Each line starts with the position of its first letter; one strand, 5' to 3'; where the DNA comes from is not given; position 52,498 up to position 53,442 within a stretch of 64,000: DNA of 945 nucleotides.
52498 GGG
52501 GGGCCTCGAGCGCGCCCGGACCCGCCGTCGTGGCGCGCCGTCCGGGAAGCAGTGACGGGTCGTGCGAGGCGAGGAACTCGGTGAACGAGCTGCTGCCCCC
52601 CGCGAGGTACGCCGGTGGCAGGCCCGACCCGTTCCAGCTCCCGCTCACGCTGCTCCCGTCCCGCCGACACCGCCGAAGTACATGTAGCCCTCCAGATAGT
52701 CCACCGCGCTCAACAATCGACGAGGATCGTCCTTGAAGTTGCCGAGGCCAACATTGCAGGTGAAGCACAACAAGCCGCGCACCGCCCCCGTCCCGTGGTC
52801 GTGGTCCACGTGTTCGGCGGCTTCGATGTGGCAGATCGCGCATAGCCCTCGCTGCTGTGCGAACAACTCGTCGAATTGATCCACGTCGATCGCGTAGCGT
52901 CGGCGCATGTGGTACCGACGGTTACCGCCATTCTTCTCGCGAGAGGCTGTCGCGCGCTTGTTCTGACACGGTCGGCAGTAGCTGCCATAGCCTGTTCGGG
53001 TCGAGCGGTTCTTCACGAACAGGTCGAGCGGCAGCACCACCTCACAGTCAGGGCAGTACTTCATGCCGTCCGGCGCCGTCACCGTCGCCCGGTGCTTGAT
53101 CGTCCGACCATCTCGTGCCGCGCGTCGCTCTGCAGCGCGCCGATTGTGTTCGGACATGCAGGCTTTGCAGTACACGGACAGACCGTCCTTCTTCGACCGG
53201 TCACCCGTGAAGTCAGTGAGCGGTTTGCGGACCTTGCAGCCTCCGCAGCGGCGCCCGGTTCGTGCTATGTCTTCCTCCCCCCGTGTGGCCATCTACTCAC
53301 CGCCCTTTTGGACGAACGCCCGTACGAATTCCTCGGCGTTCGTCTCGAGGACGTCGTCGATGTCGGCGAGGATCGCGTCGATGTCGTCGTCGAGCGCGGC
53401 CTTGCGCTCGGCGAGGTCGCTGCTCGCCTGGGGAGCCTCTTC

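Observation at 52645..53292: Foreign-looking zinc-finger/endonuclease VII gene inserted with zero intergenic bases between pup and prcB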

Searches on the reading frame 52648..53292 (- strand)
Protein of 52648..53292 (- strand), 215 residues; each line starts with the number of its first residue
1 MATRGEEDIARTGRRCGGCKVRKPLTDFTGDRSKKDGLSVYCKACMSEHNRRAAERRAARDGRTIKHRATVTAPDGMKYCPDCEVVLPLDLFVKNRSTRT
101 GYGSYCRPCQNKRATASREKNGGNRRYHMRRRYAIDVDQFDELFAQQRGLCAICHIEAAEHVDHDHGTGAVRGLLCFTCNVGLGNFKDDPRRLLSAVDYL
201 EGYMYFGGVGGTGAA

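Call 4: search_protein_families(library=pfam, proteins=[window:52648-53292:-], max_evalue=1)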
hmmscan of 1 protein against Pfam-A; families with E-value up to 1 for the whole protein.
window:52648-53292:- (215 aa): 4 families
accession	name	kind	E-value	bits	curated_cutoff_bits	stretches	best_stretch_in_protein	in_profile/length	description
PF02945.21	Endonuclease_7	-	3e-22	78.8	23.6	1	128-201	3-81/82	Recombination endonuclease VII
PF21326.4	KDM6_GATAL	-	0.0018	18.6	27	1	78-113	10-44/59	KDM6, GATA-like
PF12898.13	Stc1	-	0.015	16.2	24.8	1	15-110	1-83/84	Stc1 domain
PF18608.7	XAF1_C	-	0.11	12.5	25.8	1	73-91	13-31/54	XIAP-associated factor 1 C-terminal domain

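Call 5: search_protein_families(library=ncbifam, proteins=[window:52648-53292:-], max_evalue=1)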
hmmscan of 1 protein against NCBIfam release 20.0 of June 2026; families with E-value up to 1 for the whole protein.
window:52648-53292:- (215 aa): 0 families

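Call 6: search_protein_families(library=phrogs, proteins=[window:52648-53292:-], max_evalue=0.01)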
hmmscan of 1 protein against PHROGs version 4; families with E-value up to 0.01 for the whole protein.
window:52648-53292:- (215 aa): 16 families
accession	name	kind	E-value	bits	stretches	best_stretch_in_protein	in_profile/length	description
phrog_2633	-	DNA, RNA and nucleotide metabolism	2.2e-46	158.5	2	71-203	7-139/142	endonuclease VII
phrog_1035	-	DNA, RNA and nucleotide metabolism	1.2e-33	118.2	2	68-200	54-227/271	endonuclease VII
phrog_2914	-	DNA, RNA and nucleotide metabolism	1.5e-27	97.6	1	107-203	54-155/190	endonuclease VII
phrog_307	-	DNA, RNA and nucleotide metabolism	2.2e-19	71.6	1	62-201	42-177/334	endonuclease VII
phrog_5558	-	moron, auxiliary metabolic gene and host takeover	1.1e-14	55.8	1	12-124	7-112/130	Lar-like restriction alleviation protein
phrog_2255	-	DNA, RNA and nucleotide metabolism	1.2e-14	55.3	2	76-164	52-129/211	HNH endonuclease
phrog_423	-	DNA, RNA and nucleotide metabolism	2.7e-14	54.4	1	141-193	16-74/159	endonuclease VII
phrog_2340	-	DNA, RNA and nucleotide metabolism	1.2e-13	52.5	2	75-134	6-67/171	endonuclease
phrog_12813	-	unknown function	1.1e-12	49.2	2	13-57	153-196/199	-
phrog_6762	-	unknown function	1.6e-08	35.7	1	14-51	203-240/242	-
phrog_3273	-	unknown function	2.8e-07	31.6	1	78-124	23-71/75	-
phrog_6611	-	unknown function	4.6e-07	31.1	1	12-51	140-179/180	-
phrog_18715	-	unknown function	1.2e-05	26.8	0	12-48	78-114/128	-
phrog_17507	-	DNA, RNA and nucleotide metabolism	5.6e-05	23.9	1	162-200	1-40/65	endonuclease VII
phrog_11865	-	DNA, RNA and nucleotide metabolism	0.00057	21.3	1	162-186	2-26/95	endonuclease VII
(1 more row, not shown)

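Call 7: find_homologous_proteins(query=window:52648-53292:-)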
Query window:52648-53292:- (215 aa): 1063 proteins with E <= 0.001 among 3549 candidates; the best 120 are listed.
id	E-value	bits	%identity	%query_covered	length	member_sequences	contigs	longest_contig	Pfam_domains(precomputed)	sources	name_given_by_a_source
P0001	3.8e-94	332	72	94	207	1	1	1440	PF02945.22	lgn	-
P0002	2.9e-93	329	71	94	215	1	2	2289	PF02945.22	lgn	-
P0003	7.1e-89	315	68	94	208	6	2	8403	PF02945.22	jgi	jgi:hypothetical protein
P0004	4.2e-84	300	67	94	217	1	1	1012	PF02945.22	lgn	-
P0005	1.2e-72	262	45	88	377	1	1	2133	PF02945.22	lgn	-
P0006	8.2e-68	246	44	88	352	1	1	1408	PF02945.22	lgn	-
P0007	1.2e-66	242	41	90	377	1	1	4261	PF02945.22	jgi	jgi:hypothetical protein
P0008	2.1e-66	242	44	90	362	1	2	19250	PF02945.22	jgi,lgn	jgi:hypothetical protein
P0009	4.6e-66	241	41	94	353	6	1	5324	PF02945.22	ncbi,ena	-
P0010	5.0e-66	240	41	88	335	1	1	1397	PF02945.22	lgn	-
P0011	3.3e-65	238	41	90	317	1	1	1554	PF02945.22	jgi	jgi:hypothetical protein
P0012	4.7e-65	237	45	90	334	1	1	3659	PF02945.22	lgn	-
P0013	5.7e-64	234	41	88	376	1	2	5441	PF02945.22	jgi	jgi:hypothetical protein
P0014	1.4e-61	226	44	89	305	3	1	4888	PF02945.22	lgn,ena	-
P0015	1.1e-60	223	41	89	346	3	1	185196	PF02945.22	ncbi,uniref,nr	ncbi:endonuclease VII domain-containing protein [Pseudofrankia sp. BMG5.37]|uniref:endonuclease VII 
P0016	1.7e-60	222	44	87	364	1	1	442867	PF02945.22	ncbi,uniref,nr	ncbi:endonuclease VII domain-containing protein [Actinomadura rudentiformis]|uniref:Recombination en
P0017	6.2e-60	221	48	71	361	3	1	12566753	PF02945.22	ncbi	ncbi:endonuclease VII domain-containing protein [Actinoallomurus acanthiterrae]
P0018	3.4e-59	218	45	89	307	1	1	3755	PF02945.22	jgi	jgi:hypothetical protein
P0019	3.6e-59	218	39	93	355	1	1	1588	PF02945.22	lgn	-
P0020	1.5e-58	216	41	90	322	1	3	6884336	PF02945.22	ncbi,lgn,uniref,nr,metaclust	ncbi:endonuclease VII domain-containing protein [Pseudofrankia sp. DC12]|uniref:endonuclease VII dom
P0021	5.0e-58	214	43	88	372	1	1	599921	PF02945.22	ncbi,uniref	ncbi:endonuclease VII domain-containing protein [Actinomadura sp. 6N118]|uniref:endonuclease VII dom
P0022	3.3e-57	212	51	90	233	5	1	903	PF02945.22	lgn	-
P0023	4.1e-57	211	45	86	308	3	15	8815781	PF02945.22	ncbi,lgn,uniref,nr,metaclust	ncbi:endonuclease VII domain-containing protein [Pseudofrankia inefficax]|uniref:Recombination endon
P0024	4.2e-57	211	53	88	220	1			PF02945.22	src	-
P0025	1.4e-56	210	39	90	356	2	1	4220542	PF27269.1,PF02945.22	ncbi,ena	-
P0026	2.1e-56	209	51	87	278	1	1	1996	PF02945.22,PF25206.2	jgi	jgi:hypothetical protein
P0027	8.5e-56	207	50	93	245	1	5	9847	PF02945.22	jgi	jgi:hypothetical protein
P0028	2.7e-55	205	49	87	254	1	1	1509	PF02945.22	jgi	jgi:hypothetical protein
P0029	1.7e-54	203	51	87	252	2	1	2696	PF02945.22,PF25206.2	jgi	jgi:hypothetical protein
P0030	1.8e-54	203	48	93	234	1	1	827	PF02945.22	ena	-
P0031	2.2e-54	202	49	87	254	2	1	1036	PF02945.22,PF25206.2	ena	-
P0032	3.9e-54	202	43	83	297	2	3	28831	PF02945.22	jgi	jgi:hypothetical protein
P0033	4.5e-54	201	43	72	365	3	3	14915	PF02945.22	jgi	jgi:hypothetical protein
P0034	1.1e-53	200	39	90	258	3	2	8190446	PF02945.22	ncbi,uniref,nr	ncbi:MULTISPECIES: endonuclease VII domain-containing protein [Pseudofrankia]|uniref:endonuclease VI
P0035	1.4e-53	200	47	88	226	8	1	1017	PF02945.22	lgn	-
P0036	2.1e-53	199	43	89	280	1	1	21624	PF27269.1,PF02945.22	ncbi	ncbi:MAG TPA: endonuclease domain-containing protein, partial [Streptosporangiaceae bacterium]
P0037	3.7e-53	198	48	91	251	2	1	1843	PF02945.22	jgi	jgi:hypothetical protein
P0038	3.7e-53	198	49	89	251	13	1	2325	PF02945.22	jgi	jgi:Recombination endonuclease VII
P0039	3.8e-53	198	48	92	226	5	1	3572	PF02945.22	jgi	jgi:hypothetical protein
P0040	5.1e-53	198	50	89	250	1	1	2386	PF02945.22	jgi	jgi:hypothetical protein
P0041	6.4e-53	198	51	87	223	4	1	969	PF02945.22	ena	-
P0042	8.8e-53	197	49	86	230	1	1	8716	PF02945.22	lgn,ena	-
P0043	2.3e-52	196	48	86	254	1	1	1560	PF02945.22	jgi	jgi:hypothetical protein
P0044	2.4e-52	196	48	87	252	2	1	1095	PF02945.22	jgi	jgi:hypothetical protein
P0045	2.9e-52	195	50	87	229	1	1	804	PF02945.22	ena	-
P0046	3.0e-52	195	48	89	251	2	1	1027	PF02945.22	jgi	jgi:hypothetical protein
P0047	3.9e-52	195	47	87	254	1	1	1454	PF02945.22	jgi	-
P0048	4.2e-52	195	50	93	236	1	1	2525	PF02945.22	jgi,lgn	jgi:hypothetical protein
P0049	4.7e-52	195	46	86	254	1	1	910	PF02945.22,PF25206.2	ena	-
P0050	4.8e-52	195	44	91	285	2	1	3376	PF02945.22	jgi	jgi:hypothetical protein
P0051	1.0e-51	194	50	89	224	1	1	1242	PF02945.22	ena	-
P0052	1.0e-51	194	47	87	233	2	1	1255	PF02945.22,PF25206.2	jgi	jgi:hypothetical protein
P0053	1.4e-51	193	48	86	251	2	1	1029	PF02945.22,PF25206.2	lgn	-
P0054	1.8e-51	193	48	89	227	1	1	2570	PF02945.22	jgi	jgi:hypothetical protein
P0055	1.9e-51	193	47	87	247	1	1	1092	PF02945.22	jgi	jgi:hypothetical protein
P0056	2.3e-51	192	47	87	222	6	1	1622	PF02945.22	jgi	jgi:peptide methionine sulfoxide reductase MsrB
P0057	3.0e-51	192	47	87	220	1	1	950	PF02945.22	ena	-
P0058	3.1e-51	192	49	86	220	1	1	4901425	PF02945.22,PF25206.2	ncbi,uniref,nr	ncbi:endonuclease VII domain-containing protein [Blastococcus brunescens]|uniref:Endonuclease VII do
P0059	4.0e-51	192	48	87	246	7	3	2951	PF02945.22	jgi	jgi:hypothetical protein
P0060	4.6e-51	192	48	87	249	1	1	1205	PF02945.22,PF28086.1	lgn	-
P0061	4.6e-51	192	47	87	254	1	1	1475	PF02945.22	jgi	jgi:hypothetical protein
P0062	5.0e-51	191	45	91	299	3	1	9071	PF02945.22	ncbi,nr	ncbi:MAG: hypothetical protein QOE64_763 [Frankiales bacterium]|nr:hypothetical protein [Frankiales 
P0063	6.7e-51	191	47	90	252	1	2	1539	PF02945.22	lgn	-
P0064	6.9e-51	191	47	86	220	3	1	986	PF02945.22,PF25206.2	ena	-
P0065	6.9e-51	191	47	87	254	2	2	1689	PF02945.22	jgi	jgi:hypothetical protein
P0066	9.3e-51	190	46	85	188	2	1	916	PF02945.22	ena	-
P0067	1.1e-50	190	48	86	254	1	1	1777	PF02945.22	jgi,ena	-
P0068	1.2e-50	190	47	88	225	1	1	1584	PF02945.22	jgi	jgi:Recombination endonuclease VII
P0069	1.3e-50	190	48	87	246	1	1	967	PF02945.22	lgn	-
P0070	1.6e-50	190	47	87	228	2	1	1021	PF02945.22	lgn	-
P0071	1.8e-50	190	47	89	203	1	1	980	PF02945.22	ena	-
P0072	1.8e-50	190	47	86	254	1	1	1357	PF02945.22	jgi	jgi:hypothetical protein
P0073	2.1e-50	189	48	91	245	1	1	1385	PF02945.22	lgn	-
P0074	2.3e-50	189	46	87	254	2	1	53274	PF02945.22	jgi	jgi:hypothetical protein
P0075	2.3e-50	189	49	87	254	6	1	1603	PF02945.22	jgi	jgi:hypothetical protein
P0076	2.5e-50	189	49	82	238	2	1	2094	PF02945.22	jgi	jgi:hypothetical protein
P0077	3.0e-50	189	46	67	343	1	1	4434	PF02945.22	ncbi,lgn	ncbi:MAG: endonuclease VII domain-containing protein [Actinoallomurus sp.]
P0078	3.4e-50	189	48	86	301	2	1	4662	PF27269.1,PF02945.22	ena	-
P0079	3.6e-50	189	46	87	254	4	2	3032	PF02945.22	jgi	jgi:Recombination endonuclease VII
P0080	4.7e-50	188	47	87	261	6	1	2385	PF02945.22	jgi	jgi:hypothetical protein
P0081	5.1e-50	188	46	91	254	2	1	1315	PF02945.22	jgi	jgi:hypothetical protein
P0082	5.6e-50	188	48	87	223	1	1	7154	PF02945.22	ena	-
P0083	6.2e-50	188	46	88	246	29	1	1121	PF02945.22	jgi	jgi:hypothetical protein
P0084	7.8e-50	187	47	90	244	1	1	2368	PF02945.22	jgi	jgi:hypothetical protein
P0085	9.7e-50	187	48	86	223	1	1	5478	PF02945.22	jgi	jgi:hypothetical protein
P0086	1.2e-49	187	46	96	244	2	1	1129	PF02945.22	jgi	jgi:5-methylcytosine-specific restriction endonuclease McrA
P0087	1.2e-49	187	47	87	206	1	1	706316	PF02945.22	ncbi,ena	-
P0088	1.2e-49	187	49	87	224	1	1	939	PF02945.22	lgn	-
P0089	1.3e-49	187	49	87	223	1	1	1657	PF02945.22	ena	-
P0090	1.9e-49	186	46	87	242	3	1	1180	PF02945.22,PF25206.2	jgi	-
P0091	3.0e-49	186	46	87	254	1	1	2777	PF02945.22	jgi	jgi:Recombination endonuclease VII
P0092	3.1e-49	186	49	87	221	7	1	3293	PF02945.22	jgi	-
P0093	3.5e-49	185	45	86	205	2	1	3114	PF02945.22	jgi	jgi:hypothetical protein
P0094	5.0e-49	185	46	86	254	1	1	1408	PF02945.22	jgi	jgi:hypothetical protein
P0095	5.0e-49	185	45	87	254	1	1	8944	PF02945.22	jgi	jgi:hypothetical protein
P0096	5.0e-49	185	50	78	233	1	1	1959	PF02945.22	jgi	jgi:Recombination endonuclease VII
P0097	6.9e-49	184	46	92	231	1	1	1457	PF12898.14,PF02945.22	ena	-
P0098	7.0e-49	184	47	89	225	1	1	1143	PF02945.22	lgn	-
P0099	7.7e-49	184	44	87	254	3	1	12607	PF02945.22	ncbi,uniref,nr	ncbi:endonuclease [Blastococcus sp. CT_GayMR20]|uniref:endonuclease VII domain-containing protein n=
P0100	1.1e-48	184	47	87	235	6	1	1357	PF02945.22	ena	-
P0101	1.1e-48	184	45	94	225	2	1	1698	PF02945.22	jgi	jgi:hypothetical protein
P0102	1.3e-48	184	46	93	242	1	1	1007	PF02945.22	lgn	-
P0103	1.6e-48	183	48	89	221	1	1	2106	PF02945.22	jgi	jgi:Recombination endonuclease VII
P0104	2.7e-48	182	48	88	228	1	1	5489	PF02945.22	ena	-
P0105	3.5e-48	182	46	87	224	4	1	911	PF02945.22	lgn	-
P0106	9.1e-48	181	45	87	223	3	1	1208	PF02945.22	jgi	jgi:hypothetical protein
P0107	1.1e-47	180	45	87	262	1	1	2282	PF02945.22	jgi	jgi:hypothetical protein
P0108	2.6e-47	179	50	76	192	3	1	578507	PF02945.22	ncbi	ncbi:endonuclease VII domain-containing protein [Modestobacter lapidis]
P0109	3.2e-47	179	45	88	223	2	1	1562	PF02945.22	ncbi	-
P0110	3.4e-47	179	60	61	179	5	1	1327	PF02945.22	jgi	jgi:hypothetical protein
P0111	4.6e-47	178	46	89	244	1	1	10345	PF02945.22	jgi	jgi:hypothetical protein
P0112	4.6e-47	178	46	87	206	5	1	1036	PF02945.22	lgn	-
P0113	4.7e-47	178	49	88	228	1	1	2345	PF27269.1,PF02945.22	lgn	-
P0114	8.2e-47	178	47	88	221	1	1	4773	PF02945.22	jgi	jgi:hypothetical protein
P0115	9.9e-47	177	38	88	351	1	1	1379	PF02945.22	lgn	-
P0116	1.6e-46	177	45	86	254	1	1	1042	PF02945.22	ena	-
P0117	1.6e-46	177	45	89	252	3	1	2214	PF02945.22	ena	-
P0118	2.1e-46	176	43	90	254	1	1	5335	PF02945.22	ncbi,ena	-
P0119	2.5e-46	176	47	87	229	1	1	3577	PF02945.22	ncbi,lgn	-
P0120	3.1e-46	176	47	87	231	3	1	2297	PF02945.22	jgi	-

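Call 9: find_encoding_contigs(protein=window:52648-53292:-, flank=4000, max_places=4)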
Protein window:52648-53292:- (215 aa): no gene with exactly this product is on record in the collection.

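Call 10: find_encoding_contigs(protein=P0003, flank=4000, max_places=4)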
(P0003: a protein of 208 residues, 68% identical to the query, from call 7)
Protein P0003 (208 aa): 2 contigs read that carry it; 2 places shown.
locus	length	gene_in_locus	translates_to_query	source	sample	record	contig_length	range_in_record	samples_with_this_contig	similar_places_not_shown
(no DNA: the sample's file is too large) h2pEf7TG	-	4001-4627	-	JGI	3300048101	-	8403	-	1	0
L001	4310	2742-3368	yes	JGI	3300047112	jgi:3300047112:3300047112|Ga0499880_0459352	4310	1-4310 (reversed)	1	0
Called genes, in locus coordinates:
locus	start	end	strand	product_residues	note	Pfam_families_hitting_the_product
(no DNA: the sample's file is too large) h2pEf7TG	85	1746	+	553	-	PF17758:Prot_ATP_ID_OB_N, PF16450:Prot_ATP_ID_OB_C, PF13191:AAA_16 (weak), PF00004:AAA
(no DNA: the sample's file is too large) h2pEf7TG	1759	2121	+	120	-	PF04343:DUF488, PF22751:DUF488-N3a, PF22752:DUF488-N3i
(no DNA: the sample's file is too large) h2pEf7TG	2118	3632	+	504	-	PF03136:Pup_ligase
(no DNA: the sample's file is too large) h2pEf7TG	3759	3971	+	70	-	PF05639:Pup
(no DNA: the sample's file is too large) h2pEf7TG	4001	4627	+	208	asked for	PF02945:Endonuclease_7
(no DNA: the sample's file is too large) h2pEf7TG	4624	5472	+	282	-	PF00227:Proteasome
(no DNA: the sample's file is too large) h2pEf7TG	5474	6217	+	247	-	PF00227:Proteasome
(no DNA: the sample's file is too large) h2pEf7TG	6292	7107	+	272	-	?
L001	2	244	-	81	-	?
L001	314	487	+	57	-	PF12680:SnoaL_2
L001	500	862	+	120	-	PF04343:DUF488, PF22751:DUF488-N3a, PF22752:DUF488-N3i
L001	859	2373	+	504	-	PF03136:Pup_ligase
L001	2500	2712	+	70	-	PF05639:Pup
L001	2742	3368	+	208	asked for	PF02945:Endonuclease_7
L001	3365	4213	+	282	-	PF00227:Proteasome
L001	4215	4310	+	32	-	?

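Call 22: find_encoding_contigs(protein=P0058, flank=3000, max_places=2)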
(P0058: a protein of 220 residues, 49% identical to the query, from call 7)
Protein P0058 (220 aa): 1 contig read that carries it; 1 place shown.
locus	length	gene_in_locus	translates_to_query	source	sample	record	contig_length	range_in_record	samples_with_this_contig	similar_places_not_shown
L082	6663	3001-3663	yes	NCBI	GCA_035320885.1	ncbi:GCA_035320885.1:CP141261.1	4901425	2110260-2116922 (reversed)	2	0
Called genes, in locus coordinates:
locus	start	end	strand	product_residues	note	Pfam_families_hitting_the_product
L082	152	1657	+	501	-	PF03136:Pup_ligase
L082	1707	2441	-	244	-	-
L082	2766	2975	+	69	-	PF05639:Pup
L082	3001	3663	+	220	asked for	PF25206:DUF7836 (faint), PF02945:Endonuclease_7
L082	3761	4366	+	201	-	PF00227:Proteasome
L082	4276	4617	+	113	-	PF00227:Proteasome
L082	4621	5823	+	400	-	PF00227:Proteasome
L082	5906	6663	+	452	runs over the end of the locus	PF03136:Pup_ligase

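Call 23: find_encoding_contigs(protein=P0023, flank=3000, max_places=2)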
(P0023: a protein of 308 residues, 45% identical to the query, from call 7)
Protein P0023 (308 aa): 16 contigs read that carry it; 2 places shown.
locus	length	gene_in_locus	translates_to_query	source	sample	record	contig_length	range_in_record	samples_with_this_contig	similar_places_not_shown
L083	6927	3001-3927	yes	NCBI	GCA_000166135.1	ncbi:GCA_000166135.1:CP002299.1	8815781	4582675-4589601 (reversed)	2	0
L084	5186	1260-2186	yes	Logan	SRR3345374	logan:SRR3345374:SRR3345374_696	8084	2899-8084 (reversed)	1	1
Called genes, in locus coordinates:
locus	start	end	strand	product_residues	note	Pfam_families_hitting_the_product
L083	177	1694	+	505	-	PF03136:Pup_ligase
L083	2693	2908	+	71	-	PF05639:Pup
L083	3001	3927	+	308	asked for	PF02945:Endonuclease_7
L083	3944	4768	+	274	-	PF00227:Proteasome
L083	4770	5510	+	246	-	PF00227:Proteasome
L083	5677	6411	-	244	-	PF01738:DLH, PF12146:Hydrolase_4 (faint)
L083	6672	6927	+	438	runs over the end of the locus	-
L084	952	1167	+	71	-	PF05639:Pup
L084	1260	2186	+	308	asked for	PF02945:Endonuclease_7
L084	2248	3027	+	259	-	PF00227:Proteasome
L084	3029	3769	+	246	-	PF00227:Proteasome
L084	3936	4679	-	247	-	PF01738:DLH, PF12146:Hydrolase_4 (faint)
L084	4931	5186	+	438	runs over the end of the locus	-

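Call 24: find_encoding_contigs(protein=P0016, flank=3000, max_places=2)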
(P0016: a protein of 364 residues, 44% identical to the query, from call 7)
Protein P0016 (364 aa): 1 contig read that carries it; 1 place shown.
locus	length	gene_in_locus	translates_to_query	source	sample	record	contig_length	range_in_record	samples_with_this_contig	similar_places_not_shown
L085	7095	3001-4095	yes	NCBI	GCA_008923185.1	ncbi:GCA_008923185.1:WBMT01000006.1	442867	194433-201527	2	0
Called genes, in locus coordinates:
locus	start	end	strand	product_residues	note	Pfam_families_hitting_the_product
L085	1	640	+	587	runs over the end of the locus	PF17758:Prot_ATP_ID_OB_N, PF16450:Prot_ATP_ID_OB_C, PF13191:AAA_16 (weak), PF00004:AAA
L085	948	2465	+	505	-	PF03136:Pup_ligase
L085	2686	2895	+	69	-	-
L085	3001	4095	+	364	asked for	PF02945:Endonuclease_7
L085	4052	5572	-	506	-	-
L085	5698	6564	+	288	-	PF00227:Proteasome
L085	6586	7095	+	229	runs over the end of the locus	PF00227:Proteasome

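Call 25: find_encoding_contigs(protein=P0017, flank=3000, max_places=2)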
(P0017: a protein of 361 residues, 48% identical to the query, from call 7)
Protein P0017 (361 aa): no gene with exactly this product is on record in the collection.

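Call 28: search_dna_similar(query=window:52648-53292:-, collection=phages, mode=protein, max_rows=25)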
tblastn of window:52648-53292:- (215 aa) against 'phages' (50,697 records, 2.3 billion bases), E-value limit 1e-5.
Records with a match: 1724; places in all: 1837; records where one place covers at least 80% of the query: 55.
Best place of each record, by identity: 60-80% 1; <60% 1723.
By first word of the organism name: Mycobacterium 984; Klebsiella 138; Gordonia 119; Escherichia 79; Streptomyces 51; Rhodococcus 51; Yersinia 42; Synechococcus 32; Pseudomonas 31; Microbacterium 28; and 48 more.
By host as written in the record: Mycobacterium smegmatis mc2 155 711; Mycobacterium smegmatis mc#155 124; Gordonia terrae 3612 92; Klebsiella pneumoniae 70; - 68; Mycobacterium smegmatis mc2155 57; Escherichia coli 37; Rhodococcus erythropolis RIA 643 37; and 223 more.
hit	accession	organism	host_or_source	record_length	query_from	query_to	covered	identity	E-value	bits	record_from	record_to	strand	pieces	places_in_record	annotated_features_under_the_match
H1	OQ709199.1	Streptomyces phage PumpkinSpice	Streptomyces griseofuscus ATCC 23916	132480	14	200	87%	36.8%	3e-26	111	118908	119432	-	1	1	263: HNH endonuclease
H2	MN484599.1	Streptomyces phage Wipeout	Streptomyces griseus ATCC 10137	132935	14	200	87%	36.8%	3e-26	111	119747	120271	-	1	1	252: HNH endonuclease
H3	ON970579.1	Streptomyces phage Spilled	Streptomyces griseus ATCC 10137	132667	8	200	90%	34.4%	3e-26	111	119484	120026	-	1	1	268: endonuclease VII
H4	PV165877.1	Streptomyces phage CeilingFan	Streptomyces griseus ATCC 10137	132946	8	200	90%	34.4%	3e-26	111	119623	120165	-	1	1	266: HNH endonuclease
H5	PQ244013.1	Streptomyces phage KentuckyRacer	Streptomyces griseus ATCC 10137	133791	8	200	90%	34.4%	3e-26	111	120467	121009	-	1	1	267: endonuclease VII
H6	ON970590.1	Streptomyces phage JimJam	Streptomyces griseus ATCC 10137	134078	8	200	90%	34.4%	3e-26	111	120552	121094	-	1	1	268: endonuclease VII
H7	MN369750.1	Streptomyces phage TomSawyer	Streptomyces griseus ATCC 10137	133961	8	200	90%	34.4%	4e-26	110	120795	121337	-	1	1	265: HNH endonuclease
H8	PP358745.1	Streptomyces phage Enygma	Streptomyces mirabilis NRRL B-2400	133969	8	200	90%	34.4%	4e-26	110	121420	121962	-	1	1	268: HNH endonuclease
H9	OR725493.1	Streptomyces phage Spelly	Streptomyces griseus ATCC 10137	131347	8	200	90%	34.4%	5e-26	110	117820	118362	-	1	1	265: HNH endonuclease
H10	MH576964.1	Streptomyces phage Starbow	Streptomyces griseus ATCC 10137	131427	8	200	90%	33.8%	8e-26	110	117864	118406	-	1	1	257: HNH endonuclease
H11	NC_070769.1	Arthrobacter phage MargaretKali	Arthrobacter sp. ATCC 21022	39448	16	200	86%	34.6%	3e-22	100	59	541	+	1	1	1: endonuclease VII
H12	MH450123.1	Arthrobacter phage MargaretKali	Arthrobacter sp. ATCC 21022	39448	16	200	86%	34.6%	3e-22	100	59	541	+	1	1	1: endonuclease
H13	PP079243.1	Burkholderia phage vB_BpP_HN02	Burkholdria pseudomallei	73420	5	201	92%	30.5%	2e-10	66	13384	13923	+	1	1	hypothetical protein (x2)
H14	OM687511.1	Burkholderia phage vB_BpP_HN01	Burkholderia pseudomallei HNBP001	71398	10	201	89%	31.3%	2e-10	65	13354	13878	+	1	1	recombination endonuclease VII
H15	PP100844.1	Burkholderia phage vB_BpP_HN04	Burkholderia pseudomallei BpHNBP001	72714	10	201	89%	31.3%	2e-10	65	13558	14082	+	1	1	hypothetical protein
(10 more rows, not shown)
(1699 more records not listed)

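Call 29: find_encoding_contigs(protein=P0034, flank=3000, max_places=2)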
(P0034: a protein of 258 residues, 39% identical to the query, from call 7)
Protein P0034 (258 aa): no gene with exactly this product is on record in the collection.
